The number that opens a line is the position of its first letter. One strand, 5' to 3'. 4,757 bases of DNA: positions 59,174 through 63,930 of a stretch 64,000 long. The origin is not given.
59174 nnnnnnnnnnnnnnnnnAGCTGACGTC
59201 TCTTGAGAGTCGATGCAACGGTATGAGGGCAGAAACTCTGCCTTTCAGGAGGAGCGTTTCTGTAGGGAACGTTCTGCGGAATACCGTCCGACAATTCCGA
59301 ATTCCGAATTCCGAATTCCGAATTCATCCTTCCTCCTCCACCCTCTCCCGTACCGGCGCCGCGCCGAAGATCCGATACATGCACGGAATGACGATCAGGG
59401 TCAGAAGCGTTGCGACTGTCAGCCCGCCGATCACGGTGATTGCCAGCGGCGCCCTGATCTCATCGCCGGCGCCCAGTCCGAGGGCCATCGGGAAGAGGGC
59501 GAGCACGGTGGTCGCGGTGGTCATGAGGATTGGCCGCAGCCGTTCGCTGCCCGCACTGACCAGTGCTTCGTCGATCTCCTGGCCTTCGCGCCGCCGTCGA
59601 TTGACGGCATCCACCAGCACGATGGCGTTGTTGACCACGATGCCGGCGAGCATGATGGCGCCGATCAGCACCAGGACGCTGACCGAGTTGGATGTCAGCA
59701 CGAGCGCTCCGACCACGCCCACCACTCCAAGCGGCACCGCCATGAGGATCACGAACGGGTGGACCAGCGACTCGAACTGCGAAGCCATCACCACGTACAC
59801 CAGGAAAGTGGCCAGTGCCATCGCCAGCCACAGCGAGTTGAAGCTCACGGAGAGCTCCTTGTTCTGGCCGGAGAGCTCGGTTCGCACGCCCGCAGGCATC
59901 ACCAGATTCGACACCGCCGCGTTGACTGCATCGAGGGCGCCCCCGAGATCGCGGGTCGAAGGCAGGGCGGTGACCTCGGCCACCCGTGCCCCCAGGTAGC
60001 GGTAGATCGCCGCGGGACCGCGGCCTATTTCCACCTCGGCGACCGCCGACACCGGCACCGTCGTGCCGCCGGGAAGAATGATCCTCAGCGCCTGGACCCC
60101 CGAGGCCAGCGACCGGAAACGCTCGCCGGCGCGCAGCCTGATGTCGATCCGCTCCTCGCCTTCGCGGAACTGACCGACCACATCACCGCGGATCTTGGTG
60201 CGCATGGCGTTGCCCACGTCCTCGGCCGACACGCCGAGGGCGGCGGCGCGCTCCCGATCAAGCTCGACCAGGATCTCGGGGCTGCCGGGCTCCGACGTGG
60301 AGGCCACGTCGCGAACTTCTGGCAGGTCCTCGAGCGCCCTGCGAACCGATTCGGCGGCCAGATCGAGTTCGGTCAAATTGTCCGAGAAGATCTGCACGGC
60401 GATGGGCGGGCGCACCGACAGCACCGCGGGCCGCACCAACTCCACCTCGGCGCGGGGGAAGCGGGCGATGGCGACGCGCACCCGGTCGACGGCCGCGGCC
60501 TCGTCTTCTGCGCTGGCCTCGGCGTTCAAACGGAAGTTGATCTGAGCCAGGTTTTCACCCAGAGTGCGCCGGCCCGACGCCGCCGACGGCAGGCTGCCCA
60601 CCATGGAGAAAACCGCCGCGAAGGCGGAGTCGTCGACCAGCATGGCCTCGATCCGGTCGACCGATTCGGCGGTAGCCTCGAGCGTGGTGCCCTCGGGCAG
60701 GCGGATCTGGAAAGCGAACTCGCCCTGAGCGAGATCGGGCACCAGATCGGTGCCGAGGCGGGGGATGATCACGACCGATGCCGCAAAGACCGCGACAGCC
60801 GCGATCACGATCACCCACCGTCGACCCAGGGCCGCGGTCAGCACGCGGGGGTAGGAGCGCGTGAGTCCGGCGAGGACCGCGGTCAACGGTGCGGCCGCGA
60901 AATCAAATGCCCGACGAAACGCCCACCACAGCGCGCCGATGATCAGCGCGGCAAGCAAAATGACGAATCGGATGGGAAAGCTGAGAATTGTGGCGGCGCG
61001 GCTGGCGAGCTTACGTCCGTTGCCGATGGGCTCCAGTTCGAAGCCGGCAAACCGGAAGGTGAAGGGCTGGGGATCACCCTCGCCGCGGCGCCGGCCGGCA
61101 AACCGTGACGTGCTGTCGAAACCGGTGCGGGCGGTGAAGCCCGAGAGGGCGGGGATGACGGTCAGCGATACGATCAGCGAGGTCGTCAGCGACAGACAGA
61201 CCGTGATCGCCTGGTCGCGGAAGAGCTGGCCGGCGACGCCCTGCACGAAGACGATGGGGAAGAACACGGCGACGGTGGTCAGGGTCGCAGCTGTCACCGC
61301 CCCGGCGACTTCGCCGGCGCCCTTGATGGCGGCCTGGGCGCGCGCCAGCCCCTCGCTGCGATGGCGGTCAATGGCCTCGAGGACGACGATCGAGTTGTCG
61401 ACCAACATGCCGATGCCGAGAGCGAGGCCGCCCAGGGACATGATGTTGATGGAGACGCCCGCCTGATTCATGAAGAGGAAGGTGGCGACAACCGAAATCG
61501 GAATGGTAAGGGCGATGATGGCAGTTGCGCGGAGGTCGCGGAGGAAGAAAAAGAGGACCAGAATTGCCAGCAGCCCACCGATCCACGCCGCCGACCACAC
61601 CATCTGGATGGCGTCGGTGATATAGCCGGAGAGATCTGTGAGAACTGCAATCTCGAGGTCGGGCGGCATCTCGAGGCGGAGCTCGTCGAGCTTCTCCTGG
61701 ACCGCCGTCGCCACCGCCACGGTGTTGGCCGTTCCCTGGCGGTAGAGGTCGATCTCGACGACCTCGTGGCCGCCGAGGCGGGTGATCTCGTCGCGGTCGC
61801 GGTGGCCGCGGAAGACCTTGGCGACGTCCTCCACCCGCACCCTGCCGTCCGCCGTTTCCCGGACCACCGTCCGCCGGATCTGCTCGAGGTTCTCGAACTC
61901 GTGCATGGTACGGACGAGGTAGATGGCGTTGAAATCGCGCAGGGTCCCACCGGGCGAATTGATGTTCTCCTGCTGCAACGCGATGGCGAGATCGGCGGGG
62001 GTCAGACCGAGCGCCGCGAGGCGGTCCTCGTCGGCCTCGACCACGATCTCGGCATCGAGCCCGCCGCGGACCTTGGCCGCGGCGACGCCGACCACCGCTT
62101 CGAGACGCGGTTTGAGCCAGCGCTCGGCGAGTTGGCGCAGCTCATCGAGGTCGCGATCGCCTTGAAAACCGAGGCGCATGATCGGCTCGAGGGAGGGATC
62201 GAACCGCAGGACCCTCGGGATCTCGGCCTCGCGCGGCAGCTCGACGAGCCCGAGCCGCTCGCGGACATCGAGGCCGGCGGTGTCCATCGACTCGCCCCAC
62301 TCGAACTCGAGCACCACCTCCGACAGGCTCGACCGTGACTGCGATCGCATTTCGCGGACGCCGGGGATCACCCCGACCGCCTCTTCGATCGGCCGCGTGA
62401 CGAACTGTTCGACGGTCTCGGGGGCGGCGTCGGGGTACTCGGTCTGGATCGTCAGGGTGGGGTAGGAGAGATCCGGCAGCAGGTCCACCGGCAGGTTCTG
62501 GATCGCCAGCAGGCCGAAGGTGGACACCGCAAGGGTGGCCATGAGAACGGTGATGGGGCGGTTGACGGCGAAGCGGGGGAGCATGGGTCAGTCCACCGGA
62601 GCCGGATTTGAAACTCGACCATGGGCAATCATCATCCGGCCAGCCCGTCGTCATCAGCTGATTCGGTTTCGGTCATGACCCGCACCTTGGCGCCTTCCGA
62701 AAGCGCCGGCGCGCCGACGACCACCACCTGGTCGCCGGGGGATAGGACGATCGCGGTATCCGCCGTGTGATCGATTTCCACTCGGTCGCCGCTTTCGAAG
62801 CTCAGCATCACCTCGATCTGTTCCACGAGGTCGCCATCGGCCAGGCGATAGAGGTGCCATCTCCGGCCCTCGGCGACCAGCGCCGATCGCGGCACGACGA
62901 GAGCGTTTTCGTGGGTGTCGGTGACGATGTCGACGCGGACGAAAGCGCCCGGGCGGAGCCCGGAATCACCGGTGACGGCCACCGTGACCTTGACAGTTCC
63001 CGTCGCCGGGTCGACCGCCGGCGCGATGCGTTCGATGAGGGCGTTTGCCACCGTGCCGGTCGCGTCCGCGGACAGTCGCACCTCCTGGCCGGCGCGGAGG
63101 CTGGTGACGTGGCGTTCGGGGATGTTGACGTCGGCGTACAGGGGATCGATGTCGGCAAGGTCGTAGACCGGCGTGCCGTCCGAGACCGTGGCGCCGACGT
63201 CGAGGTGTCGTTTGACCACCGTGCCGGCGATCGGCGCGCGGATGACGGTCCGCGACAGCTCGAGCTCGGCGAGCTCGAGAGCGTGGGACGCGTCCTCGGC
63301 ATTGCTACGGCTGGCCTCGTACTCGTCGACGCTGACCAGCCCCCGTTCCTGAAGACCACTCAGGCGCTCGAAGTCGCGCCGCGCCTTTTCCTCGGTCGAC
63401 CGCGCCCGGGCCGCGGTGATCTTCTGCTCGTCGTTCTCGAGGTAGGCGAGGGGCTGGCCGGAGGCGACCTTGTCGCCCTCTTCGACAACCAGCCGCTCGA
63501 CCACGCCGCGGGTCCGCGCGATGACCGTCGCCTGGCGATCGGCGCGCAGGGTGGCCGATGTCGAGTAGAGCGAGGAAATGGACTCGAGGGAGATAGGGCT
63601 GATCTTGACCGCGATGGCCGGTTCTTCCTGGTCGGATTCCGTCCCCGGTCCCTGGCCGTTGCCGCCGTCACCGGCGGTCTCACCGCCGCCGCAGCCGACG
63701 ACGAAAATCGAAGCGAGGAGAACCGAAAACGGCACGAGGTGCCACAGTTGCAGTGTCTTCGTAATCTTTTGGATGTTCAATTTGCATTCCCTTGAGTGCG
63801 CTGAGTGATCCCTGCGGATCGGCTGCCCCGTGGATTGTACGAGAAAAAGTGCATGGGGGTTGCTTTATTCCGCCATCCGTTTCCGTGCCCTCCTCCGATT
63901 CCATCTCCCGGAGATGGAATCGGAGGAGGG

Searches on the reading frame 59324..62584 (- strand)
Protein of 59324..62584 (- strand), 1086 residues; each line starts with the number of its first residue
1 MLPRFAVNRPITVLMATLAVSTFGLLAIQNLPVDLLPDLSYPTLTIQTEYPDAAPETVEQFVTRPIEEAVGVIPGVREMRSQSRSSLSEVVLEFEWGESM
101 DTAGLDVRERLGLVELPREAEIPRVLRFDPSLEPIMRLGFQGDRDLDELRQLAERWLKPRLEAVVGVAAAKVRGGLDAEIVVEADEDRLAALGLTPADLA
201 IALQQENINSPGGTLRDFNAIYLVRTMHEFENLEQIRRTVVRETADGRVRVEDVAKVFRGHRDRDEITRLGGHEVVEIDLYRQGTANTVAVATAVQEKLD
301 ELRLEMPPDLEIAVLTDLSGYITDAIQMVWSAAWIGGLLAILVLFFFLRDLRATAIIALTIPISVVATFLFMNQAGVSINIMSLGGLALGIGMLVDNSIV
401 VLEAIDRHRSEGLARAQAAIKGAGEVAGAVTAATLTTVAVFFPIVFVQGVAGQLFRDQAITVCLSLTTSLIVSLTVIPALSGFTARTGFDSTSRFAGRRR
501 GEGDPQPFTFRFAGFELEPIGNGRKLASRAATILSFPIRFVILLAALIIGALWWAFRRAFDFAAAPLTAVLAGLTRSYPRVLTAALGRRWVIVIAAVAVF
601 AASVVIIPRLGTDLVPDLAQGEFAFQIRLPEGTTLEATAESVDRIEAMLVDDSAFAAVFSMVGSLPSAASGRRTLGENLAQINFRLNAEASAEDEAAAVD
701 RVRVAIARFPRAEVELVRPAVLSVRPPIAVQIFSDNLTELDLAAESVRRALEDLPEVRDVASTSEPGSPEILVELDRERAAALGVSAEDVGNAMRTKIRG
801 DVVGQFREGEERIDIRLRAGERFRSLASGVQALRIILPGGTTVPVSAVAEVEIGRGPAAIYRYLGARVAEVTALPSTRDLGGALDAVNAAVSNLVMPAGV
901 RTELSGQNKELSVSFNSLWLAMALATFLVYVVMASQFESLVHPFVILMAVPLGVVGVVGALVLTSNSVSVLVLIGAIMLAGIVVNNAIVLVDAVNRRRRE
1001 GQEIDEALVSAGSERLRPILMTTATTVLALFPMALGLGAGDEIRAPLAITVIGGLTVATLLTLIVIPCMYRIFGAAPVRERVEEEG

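Call 3: search_protein_families(library=pfam, proteins=[window:59324-62584:-])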
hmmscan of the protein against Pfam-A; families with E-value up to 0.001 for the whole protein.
window:59324-62584:- (1086 aa): 3 families
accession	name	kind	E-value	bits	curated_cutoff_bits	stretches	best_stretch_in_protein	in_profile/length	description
PF00873.25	ACR_tran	-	4.2e-248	826.4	28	2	4-483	3-488/1021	AcrB/AcrD/AcrF family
PF03176.21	MMPL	-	4.5e-12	46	20.5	2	316-490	128-308/333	MMPL family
PF02355.23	SecD_SecF_C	-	1.9e-07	31.1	20.5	1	916-1063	31-176/189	Protein export membrane protein SecD/SecF, C-terminal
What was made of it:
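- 59324..62584 (-): RND permease 1 (MdtB/MdtC-like). PF00873 E 4e-248 (call 3).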

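Call 31: search_protein_families(library=ncbifam, proteins=[window:59324-62584:-], max_evalue=0.00001)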
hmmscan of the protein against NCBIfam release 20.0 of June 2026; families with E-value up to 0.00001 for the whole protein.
window:59324-62584:- (1086 aa): 15 families
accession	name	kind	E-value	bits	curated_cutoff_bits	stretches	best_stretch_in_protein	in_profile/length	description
NF033617.1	RND_permease_2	subfamily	1.7e-209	698.3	1250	2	5-481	3-484/1009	multidrug efflux RND transporter permease subunit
NF000282.2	RND_permease_1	subfamily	3.1e-157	525.3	1250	2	4-545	2-545/1029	multidrug efflux RND transporter permease subunit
TIGR00914.1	2A0601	subfamily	4.8e-149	498.1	701.45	2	4-486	7-508/1051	CusA/CzcA family heavy metal efflux RND transporter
TIGR00915.1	2A0602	subfamily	2.8e-138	462.5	940.35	2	3-482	2-494/1050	efflux RND transporter permease subunit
NF007905.0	PRK10614.1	equivalog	1.7e-135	453.1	1774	2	7-487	8-492/1025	multidrug efflux RND transporter permease subunit MdtC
NF007798.0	PRK10503.1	equivalog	1.2e-120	403.8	1584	2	5-480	15-494/1040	MdtB/MuxB family multidrug efflux RND transporter permease subunit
NF007133.0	PRK09579.1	equivalog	1.2e-109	367.4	1763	2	7-483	8-487/1017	multidrug efflux RND transporter permease subunit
NF007131.0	PRK09577.1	equivalog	7.2e-103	345.1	1768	2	3-548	2-546/1045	multidrug efflux RND transporter permease subunit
NF007842.1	PRK10555.1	equivalog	7.5e-101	338.6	1854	2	4-482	3-494/1036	multidrug efflux RND transporter permease AcrD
NF000037.1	RND_perm_OqxB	exception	9.3e-94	315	2200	2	3-482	4-496/1050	multidrug efflux RND transporter permease subunit OqxB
NF011706.2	PRK15127.1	equivalog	7.5e-84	282.3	2150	2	2-481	1-493/1049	multidrug efflux RND transporter permease subunit AcrB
TIGR00921.1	2A067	subfamily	4.7e-15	54.7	351.9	2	334-481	199-343/733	hydrophobe/amphiphile efflux-3 (HAE3) family transporter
TIGR00916.1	2A0604s01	subfamily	3.8e-09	36.5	148.6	1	917-1057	89-229/231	SecD/SecF family protein translocase subunit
TIGR03480.1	HpnN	hypoth_equivalog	1.3e-08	33.3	751.85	0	883-1079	230-427/862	hopanoid biosynthesis associated RND transporter like protein HpnN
NF009580.0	PRK13023.1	equivalog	6.1e-08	31.4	1153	0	331-480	295-443/775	protein translocase subunit SecDF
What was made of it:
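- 59324..62584 (-): Best NCBIfam match is the RND_permease_2 subfamily (call 31).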

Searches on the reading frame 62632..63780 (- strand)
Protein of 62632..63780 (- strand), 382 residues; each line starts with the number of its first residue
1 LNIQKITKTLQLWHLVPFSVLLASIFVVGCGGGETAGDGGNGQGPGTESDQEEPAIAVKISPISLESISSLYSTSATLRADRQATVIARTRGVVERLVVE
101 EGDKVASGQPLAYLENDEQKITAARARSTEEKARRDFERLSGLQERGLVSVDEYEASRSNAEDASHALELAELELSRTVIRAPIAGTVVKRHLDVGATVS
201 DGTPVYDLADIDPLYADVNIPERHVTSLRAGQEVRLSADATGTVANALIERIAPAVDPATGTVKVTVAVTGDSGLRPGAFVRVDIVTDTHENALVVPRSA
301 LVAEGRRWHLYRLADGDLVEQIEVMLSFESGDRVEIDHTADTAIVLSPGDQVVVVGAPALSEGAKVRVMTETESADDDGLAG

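Call 31: search_protein_families(library=ncbifam, proteins=[window:62632-63780:-], max_evalue=0.00001)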
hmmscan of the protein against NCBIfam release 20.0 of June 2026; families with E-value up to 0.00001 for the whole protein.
window:62632-63780:- (382 aa): 21 families
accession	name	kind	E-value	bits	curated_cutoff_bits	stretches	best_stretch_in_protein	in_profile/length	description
TIGR01730.1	RND_mfp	subfamily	3.9e-64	216.6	94.9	1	58-368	1-321/322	efflux RND transporter periplasmic adaptor subunit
TIGR00999.1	8a0102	subfamily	8.2e-33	113.7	319.3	1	102-357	1-267/271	CzcB/NccB family metal efflux transporter periplasmic adaptor subunit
NF008589.1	PRK11556.1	equivalog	8.6e-25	87.4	391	1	54-371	55-390/392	MdtA/MuxA family multidrug efflux RND transporter periplasmic adaptor subunit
TIGR00998.1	8a0101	subfamily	2e-20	73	390.8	1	149-243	177-272/334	EmrA/EmrK family multidrug efflux transporter periplasmic adaptor subunit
NF007132.1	PRK09578.1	equivalog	3.2e-18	65.6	512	1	46-376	33-383/396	MexX/AxyX family multidrug efflux RND transporter periplasmic adaptor subunit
NF045680.1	DiMtlExpIhpB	equivalog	9.9e-17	60.9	450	1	177-337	137-297/326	divalent metal ion exporter adaptor subunit IhpB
NF002939.0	PRK03598.1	equivalog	1.4e-14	54.1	393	1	153-244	180-272/332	secretion protein HlyD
TIGR02971.1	heterocyst_DevB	subfamily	1.6e-14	54.1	129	1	124-253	145-279/327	ABC exporter membrane fusion protein, DevB family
TIGR01843.1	type_I_hlyD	subfamily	4.2e-14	52.4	208.65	1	81-143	41-103/422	HlyD family type I secretion periplasmic adaptor subunit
NF007785.0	PRK10476.1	equivalog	5.9e-14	51.6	376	1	165-236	196-267/347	multidrug transporter subunit MdtN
NF033138.2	RND-peri-MexC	equivalog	1.6e-13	50.5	625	1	48-368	28-371/375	MexC family multidrug efflux RND transporter periplasmic adaptor subunit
NF011715.0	PRK15136.1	equivalog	1.2e-12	47.2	563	1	162-242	200-280/390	multidrug efflux MFS transporter periplasmic adaptor subunit EmrA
NF007303.0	PRK09783.1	subfamily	7.8e-11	41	390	1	84-325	129-365/414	copper/silver efflux system membrane fusion protein CusB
NF007362.0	PRK09859.1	equivalog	1.2e-10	41.1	738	1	58-373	39-376/385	multidrug transporter subunit MdtE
NF033834.1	RND_adapt_MexA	exception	3.9e-10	39.4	750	1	79-368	59-360/373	multidrug efflux RND transporter periplasmic adaptor subunit MexA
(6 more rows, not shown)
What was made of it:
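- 62632..63780 (-): RND efflux periplasmic adaptor (MFP), first gene of the upstream same-strand pump cluster. TIGR01730 216.6 bits, above its 94.9 cut-off (call 31).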
